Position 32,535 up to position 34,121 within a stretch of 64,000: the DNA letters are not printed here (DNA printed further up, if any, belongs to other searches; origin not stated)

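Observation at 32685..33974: Unusual fusion of a histidine phosphatase domain to a NadR/AAA_28-like P-loop ATPase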

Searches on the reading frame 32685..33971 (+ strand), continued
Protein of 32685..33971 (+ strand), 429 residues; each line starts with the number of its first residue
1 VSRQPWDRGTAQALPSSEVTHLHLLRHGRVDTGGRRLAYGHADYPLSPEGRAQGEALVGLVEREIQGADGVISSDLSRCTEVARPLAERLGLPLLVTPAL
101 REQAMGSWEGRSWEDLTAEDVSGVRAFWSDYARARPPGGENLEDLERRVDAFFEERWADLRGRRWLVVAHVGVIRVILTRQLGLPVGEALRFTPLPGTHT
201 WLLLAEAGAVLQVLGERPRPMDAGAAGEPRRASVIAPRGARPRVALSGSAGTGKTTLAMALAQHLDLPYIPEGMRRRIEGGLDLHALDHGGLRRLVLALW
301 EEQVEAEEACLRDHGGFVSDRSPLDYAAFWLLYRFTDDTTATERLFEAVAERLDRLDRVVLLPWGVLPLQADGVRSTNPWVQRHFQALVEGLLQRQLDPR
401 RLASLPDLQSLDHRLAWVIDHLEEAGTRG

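Call 12: find_encoding_contigs(protein=P0052, flank=6000, max_places=1)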
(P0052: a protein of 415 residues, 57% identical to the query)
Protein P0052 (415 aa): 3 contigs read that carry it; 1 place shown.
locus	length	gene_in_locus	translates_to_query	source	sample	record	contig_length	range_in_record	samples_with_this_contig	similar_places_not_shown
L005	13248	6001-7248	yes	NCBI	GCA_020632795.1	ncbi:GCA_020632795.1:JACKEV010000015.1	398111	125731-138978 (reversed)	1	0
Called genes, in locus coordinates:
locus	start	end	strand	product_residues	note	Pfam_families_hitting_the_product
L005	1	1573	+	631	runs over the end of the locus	PF18911:PKD_4 (weak), PF18911:PKD_4, PF22352:K319L-like_PKD, PF18911:PKD_4, PF18911:PKD_4, PF22352:K319L-like_PKD, PF18911:PKD_4, PF22352:K319L-like_PKD, +5 more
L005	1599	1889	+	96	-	PF01329:Pterin_4a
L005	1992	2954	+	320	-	PF04055:Radical_SAM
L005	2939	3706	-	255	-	PF23441:SDR, PF00106:adh_short, PF08659:KR, PF13561:adh_short_C2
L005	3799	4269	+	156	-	PF10722:YbjN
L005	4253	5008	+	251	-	PF13409:GST_N_2, PF13417:GST_N_3, PF00043:GST_C (weak), PF13410:GST_C_2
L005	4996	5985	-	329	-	PF00126:HTH_1, PF03466:LysR_substrate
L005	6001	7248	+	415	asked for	PF00300:His_Phos_1, PF13521:AAA_28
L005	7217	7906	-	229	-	-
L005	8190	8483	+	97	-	PF00216:Bac_DNA_binding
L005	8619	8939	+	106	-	PF09650:PHA_gran_rgn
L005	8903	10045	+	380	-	PF13428:TPR_14 (faint), PF13432:TPR_16 (faint), PF14559:TPR_19 (faint), PF07719:TPR_2 (faint), PF12895:ANAPC3 (faint), PF23914:TPR_CcmH_CycH (faint), PF13424:TPR_12 (faint), PF12688:TPR_5 (weak), +1 more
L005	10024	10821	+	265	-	PF01149:Fapy_DNA_glyco, PF06831:H2TH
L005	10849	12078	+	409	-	PF01553:Acyltransferase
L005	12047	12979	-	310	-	PF05090:HTTM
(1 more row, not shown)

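Call 13: find_encoding_contigs(protein=P0081, flank=6000, max_places=1)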
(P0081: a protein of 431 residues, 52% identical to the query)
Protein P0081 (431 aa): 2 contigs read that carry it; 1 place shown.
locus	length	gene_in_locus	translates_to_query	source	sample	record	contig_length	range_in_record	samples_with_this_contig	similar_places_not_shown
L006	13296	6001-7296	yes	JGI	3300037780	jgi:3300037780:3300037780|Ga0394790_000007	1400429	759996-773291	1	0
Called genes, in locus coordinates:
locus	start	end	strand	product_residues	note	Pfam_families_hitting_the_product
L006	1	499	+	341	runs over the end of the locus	PF00294:PfkB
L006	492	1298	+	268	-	PF10370:Rv2993c-like_N, PF01557:FAA_hydrolase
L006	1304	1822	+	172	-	-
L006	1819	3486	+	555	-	PF01019:G_glu_transpept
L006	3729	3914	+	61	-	-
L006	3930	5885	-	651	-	PF08497:Radical_SAM_N, PF04055:Radical_SAM, PF11842:DUF3362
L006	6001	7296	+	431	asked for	PF00300:His_Phos_1, PF13521:AAA_28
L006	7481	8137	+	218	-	-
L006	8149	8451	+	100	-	-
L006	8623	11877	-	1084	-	-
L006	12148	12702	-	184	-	-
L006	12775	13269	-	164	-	-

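Call 14: find_encoding_contigs(protein=P0024, flank=6000, max_places=1)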
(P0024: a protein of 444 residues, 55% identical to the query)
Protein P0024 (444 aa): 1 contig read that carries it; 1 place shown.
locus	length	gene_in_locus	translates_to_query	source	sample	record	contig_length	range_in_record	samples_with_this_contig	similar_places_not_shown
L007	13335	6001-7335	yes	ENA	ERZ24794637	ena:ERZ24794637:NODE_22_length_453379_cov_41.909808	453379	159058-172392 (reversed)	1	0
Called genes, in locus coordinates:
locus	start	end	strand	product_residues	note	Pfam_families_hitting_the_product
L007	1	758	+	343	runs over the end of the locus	PF00294:PfkB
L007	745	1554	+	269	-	PF10370:Rv2993c-like_N, PF01557:FAA_hydrolase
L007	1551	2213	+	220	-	-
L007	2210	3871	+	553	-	PF01019:G_glu_transpept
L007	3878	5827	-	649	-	PF08497:Radical_SAM_N, PF04055:Radical_SAM, PF11842:DUF3362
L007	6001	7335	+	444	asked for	PF00300:His_Phos_1, PF13521:AAA_28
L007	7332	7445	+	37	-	-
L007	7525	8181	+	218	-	-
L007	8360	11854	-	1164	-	-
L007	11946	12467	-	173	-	-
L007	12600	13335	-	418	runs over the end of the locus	-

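Call 19: find_encoding_contigs(protein=P0066, flank=6000, max_places=1)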
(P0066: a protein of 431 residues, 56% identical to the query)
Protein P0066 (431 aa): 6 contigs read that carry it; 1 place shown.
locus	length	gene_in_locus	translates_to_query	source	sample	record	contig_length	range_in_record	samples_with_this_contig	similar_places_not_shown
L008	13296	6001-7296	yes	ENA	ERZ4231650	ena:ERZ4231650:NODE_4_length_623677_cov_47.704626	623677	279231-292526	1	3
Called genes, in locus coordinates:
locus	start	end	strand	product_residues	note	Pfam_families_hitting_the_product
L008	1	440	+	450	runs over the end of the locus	PF14238:DUF4340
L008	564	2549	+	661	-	PF13505:OMP_b-brl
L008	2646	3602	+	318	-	PF00005:ABC_tran, PF13304:AAA_21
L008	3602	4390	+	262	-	PF06182:ABC2_membrane_6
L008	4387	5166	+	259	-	PF06182:ABC2_membrane_6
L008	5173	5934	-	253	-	PF00106:adh_short, PF23441:SDR (weak), PF08659:KR, PF13561:adh_short_C2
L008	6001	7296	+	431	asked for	PF00300:His_Phos_1, PF13521:AAA_28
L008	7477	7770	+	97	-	PF00216:Bac_DNA_binding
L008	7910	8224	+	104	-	PF09650:PHA_gran_rgn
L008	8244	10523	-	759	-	PF00884:Sulfatase, PF01663:Phosphodiest, PF16347:SGSH_C, PF13432:TPR_16 (weak), PF13424:TPR_12 (weak), PF13428:TPR_14 (weak), PF14559:TPR_19, PF13432:TPR_16 (weak), +16 more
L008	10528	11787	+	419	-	-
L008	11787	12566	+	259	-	PF01149:Fapy_DNA_glyco, PF06831:H2TH, PF06827:zf-FPG_IleRS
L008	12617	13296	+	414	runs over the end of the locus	PF01553:Acyltransferase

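Call 20: find_encoding_contigs(protein=P0086, flank=6000, max_places=1)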
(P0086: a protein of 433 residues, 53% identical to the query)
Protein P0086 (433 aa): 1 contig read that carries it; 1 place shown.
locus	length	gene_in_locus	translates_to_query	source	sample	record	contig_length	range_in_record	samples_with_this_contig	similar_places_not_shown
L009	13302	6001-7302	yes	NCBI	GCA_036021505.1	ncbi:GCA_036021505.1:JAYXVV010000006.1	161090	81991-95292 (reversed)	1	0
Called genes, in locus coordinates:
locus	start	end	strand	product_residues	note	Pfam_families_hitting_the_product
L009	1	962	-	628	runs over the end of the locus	-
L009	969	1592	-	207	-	-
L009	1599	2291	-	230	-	PF13489:Methyltransf_23, PF01209:Ubie_methyltran (weak), PF13847:Methyltransf_31, PF08241:Methyltransf_11, PF08242:Methyltransf_12, PF13649:Methyltransf_25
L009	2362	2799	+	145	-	-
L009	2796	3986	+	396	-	PF03150:CCP_MauG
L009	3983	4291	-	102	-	-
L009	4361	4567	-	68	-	-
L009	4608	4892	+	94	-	-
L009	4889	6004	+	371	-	PF01266:DAO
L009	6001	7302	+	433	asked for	PF00300:His_Phos_1, PF13521:AAA_28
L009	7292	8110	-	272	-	PF02517:Rce1-like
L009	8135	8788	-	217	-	PF14771:DUF4476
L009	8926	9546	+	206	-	-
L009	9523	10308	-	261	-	-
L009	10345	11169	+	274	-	-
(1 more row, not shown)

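Call 21: find_encoding_contigs(protein=P0071, flank=6000, max_places=1)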
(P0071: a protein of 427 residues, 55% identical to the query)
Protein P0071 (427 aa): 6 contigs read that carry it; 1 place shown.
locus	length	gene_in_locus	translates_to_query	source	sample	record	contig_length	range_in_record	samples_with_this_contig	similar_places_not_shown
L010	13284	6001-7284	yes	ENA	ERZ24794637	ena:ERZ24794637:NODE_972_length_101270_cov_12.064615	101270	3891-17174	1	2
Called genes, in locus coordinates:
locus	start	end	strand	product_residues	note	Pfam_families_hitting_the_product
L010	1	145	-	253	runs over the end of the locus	PF17746:SfsA_N, PF03749:SfsA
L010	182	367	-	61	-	PF14255:Zn_ribbon_21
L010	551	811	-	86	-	-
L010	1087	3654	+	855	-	PF00270:DEAD, PF00271:Helicase_C, PF16124:RecQ_Zn_bind, PF09382:RQC, PF00570:HRDC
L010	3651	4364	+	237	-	-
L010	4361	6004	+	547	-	PF00355:Rieske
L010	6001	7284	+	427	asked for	PF00300:His_Phos_1, PF13521:AAA_28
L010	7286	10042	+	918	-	PF13646:HEAT_2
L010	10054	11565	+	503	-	PF00069:Pkinase, PF03109:ABC1 (faint), PF07714:PK_Tyr_Ser-Thr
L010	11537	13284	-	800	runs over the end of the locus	PF00069:Pkinase, PF07714:PK_Tyr_Ser-Thr, PF03781:FGE-sulfatase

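Call 38: predict_structure(alignment_id=A1)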
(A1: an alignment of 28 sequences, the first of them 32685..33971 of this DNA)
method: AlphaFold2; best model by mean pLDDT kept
length: 429 residues; sequences in the alignment: 28
mean_pLDDT: 89.1   pTM: 0.60
mean pLDDT of the five models: 89.1, 88.7, 88.4, 87.6, 86.1
residues with pLDDT >= 90: 300; 70-90: 83; 50-70: 33; < 50: 13
segments of 3 or more residues with pLDDT < 50: 227-234, 427-429
pLDDT, mean of each block of 10 residues (from residue 1): 62 75 98 92 96 95 95 98 97 98 97 93 88 95 98 97 98 97 93 92 92 86 53 56 92 89 96 87 91 96 97 96 97 95 97 93 77 68 91 90 87 87 59
secondary structure, 60 per line:
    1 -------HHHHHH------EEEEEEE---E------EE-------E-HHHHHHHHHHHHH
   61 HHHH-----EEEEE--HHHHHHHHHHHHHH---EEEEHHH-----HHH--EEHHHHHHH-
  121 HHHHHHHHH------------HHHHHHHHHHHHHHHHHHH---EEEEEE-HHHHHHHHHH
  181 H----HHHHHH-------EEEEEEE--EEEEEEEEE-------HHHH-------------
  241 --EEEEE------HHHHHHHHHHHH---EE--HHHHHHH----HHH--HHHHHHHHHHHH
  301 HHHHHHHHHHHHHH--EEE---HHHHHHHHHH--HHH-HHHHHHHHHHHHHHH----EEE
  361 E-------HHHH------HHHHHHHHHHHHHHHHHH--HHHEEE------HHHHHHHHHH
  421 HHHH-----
elements in order: H8-13 E20-26 H48-64 E70-74 H77-90 E94-97 H113-119 H121-129 H142-160 E164-169 H171-181 H186-191 E199-205 E208-216 H224-227 E243-247 H254-265 H273-279 H289-314 E317-319 H323-332 H339-353 E358-361 H369-372 H379-396 E402-404 H411-424

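Call 82: search_protein_families(library=ncbifam, proteins=[P0002, P0024, P0052, P0066, P0071, P0081, P0086, P0098, P0103, P0113], max_evalue=1e-25)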
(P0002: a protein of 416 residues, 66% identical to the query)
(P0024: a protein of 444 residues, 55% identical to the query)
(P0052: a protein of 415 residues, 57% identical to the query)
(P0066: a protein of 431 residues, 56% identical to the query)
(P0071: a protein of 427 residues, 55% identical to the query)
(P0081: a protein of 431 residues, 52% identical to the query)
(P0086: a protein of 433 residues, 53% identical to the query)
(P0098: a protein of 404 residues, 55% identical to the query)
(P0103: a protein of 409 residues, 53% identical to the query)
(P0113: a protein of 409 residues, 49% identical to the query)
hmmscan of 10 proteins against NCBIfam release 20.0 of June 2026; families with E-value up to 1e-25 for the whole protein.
P0002 (416 aa): 1 family
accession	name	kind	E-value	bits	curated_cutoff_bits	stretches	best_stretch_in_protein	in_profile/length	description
TIGR03162.1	ribazole_cobC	equivalog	9.2e-43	145.7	162.9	1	9-185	1-172/176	alpha-ribazole phosphatase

P0024 (444 aa): 1 family
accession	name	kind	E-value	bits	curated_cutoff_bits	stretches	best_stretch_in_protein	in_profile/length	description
TIGR03162.1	ribazole_cobC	equivalog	2.9e-39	134.3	162.9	1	23-204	1-175/176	alpha-ribazole phosphatase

P0052 (415 aa): 2 families
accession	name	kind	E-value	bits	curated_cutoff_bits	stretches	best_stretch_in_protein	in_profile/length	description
TIGR03162.1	ribazole_cobC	equivalog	4.6e-44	149.9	162.9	1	19-198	1-175/176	alpha-ribazole phosphatase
NF005567.0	PRK07238.1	equivalog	3.7e-26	92.3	326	1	9-185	170-344/378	bifunctional RNase H/acid phosphatase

P0066 (431 aa): 2 families
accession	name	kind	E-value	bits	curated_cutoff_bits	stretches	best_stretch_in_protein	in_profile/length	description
TIGR03162.1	ribazole_cobC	equivalog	8.7e-46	155.6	162.9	1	20-199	1-175/176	alpha-ribazole phosphatase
NF011580.0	PRK15004.1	equivalog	2e-26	93.2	250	1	20-215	3-196/203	adenosylcobalamin/alpha-ribazole phosphatase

P0071 (427 aa): 1 family
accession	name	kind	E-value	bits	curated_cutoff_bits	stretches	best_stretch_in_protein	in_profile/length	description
TIGR03162.1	ribazole_cobC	equivalog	1.6e-43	148.2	162.9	1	23-201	1-174/176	alpha-ribazole phosphatase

P0081 (431 aa): 1 family
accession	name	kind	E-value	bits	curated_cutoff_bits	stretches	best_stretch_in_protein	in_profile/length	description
TIGR03162.1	ribazole_cobC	equivalog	5.6e-43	146.4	162.9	1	23-204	1-175/176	alpha-ribazole phosphatase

P0086 (433 aa): 2 families
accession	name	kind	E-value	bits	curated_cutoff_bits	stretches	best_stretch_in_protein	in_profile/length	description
TIGR03162.1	ribazole_cobC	equivalog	1.7e-43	148.1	162.9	1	19-196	1-173/176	alpha-ribazole phosphatase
NF005567.0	PRK07238.1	equivalog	1.6e-27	96.8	326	1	14-183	175-342/378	bifunctional RNase H/acid phosphatase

P0098 (404 aa): 1 family
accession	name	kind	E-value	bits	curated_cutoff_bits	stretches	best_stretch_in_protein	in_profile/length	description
TIGR03162.1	ribazole_cobC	equivalog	1.5e-43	148.3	162.9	1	18-197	1-175/176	alpha-ribazole phosphatase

P0103 (409 aa): 1 family
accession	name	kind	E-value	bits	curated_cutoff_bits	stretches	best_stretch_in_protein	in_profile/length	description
TIGR03162.1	ribazole_cobC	equivalog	1.7e-43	148.1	162.9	1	9-188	1-175/176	alpha-ribazole phosphatase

P0113 (409 aa): 2 families
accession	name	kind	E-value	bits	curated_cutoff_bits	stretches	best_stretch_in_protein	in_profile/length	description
TIGR03162.1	ribazole_cobC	equivalog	4.9e-41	140.1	162.9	1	19-199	1-176/176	alpha-ribazole phosphatase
NF005567.0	PRK07238.1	equivalog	1.1e-28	100.7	326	1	7-182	168-341/378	bifunctional RNase H/acid phosphatase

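Call 89: search_dna_similar(query=window:32685-33971:+, collection=plasmids, mode=protein, max_evalue=1e-10, max_rows=20)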
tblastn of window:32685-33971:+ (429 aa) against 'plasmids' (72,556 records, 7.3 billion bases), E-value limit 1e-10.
Records with a match: 48; places in all: 54; records where one place covers at least 80% of the query: 0.
Best place of each record, by identity: <60% 48.
By first word of the organism name: Escherichia 10; Roseomonas 8; Klebsiella 4; Sinorhizobium 3; Azospirillum 3; Sulfitobacter 3; Acinetobacter 3; Enterobacter 3; Novosphingobium 2; Nitratireductor 1; and 8 more.
By predicted mobility (MOB-suite, as given by PLSDB): non-mobilizable 38; conjugative 6; mobilizable 4.
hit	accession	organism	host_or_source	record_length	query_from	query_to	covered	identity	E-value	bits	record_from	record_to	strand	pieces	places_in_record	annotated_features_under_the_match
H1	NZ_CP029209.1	Nitratireductor sp. OM-1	-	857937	16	218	47%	37.4%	8e-16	87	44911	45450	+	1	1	histidine phosphatase family protein | ABC transporter ATP-binding protein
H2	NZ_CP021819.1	Sinorhizobium meliloti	Medicago truncatula,Single Cell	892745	24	185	38%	40.2%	6e-11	72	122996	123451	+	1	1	histidine phosphatase family protein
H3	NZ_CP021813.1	Sinorhizobium meliloti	Medicago truncatula,Single Cell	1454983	24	185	38%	40.2%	6e-11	72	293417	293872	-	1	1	none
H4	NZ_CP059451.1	Azospirillum brasilense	Prokaryotes,soil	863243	20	216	46%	33.0%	8e-13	78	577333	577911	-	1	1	histidine phosphatase family protein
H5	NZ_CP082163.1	Bradyrhizobium sp. 195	Acmispon strigosus,cell culture,root ...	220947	22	217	46%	32.4%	1e-11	75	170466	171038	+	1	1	histidine phosphatase family protein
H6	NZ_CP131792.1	Pseudomonas aeruginosa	Homo sapiens,culture,blood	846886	15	185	40%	37.0%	2e-12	77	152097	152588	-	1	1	cobC: alpha-ribazole phosphatase family protein | cobT: nicotinate-nucleotide--dimethylbenzimidazole phosphoribosyltransferase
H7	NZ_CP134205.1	Streptomyces sp. BB1-1-1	bumble bee,whole organism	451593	20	216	46%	31.5%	5e-11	72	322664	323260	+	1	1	none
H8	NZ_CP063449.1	Novosphingobium sp. ES2-1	mixed culture,activated sludge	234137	21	184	38%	37.8%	5e-12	76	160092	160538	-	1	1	histidine phosphatase family protein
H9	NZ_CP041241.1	Sinorhizobium mexicanum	Acaciella angustissima,cell culture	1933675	19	216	46%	31.2%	2e-11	74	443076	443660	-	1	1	none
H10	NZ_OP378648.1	Klebsiella pneumoniae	-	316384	22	217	46%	31.5%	5e-12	76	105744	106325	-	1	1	adenosylcobalamin/alpha-ribazole phosphatase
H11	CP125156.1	Klebsiella pneumoniae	-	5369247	22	217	46%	31.5%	5e-12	76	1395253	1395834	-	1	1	adenosylcobalamin/alpha-ribazole phosphatase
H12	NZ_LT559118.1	Nonomuraea gerenzanensis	-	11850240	8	192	43%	33.0%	2e-12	77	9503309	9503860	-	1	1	none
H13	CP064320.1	Klebsiella variicola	African Elephants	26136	22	217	46%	31.1%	8e-11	72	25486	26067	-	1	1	record has no annotation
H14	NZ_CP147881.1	Roseomonas mucosa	cell culture,Styx glacier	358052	17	204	44%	32.3%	3e-14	82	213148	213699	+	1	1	histidine phosphatase family protein | inositol-3-phosphate synthase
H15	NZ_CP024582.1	Roseomonas sp. FDAARGOS_362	Homo sapiens,peripheral Blood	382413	17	204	44%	32.3%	3e-14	82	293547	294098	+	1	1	histidine phosphatase family protein | inositol-3-phosphate synthase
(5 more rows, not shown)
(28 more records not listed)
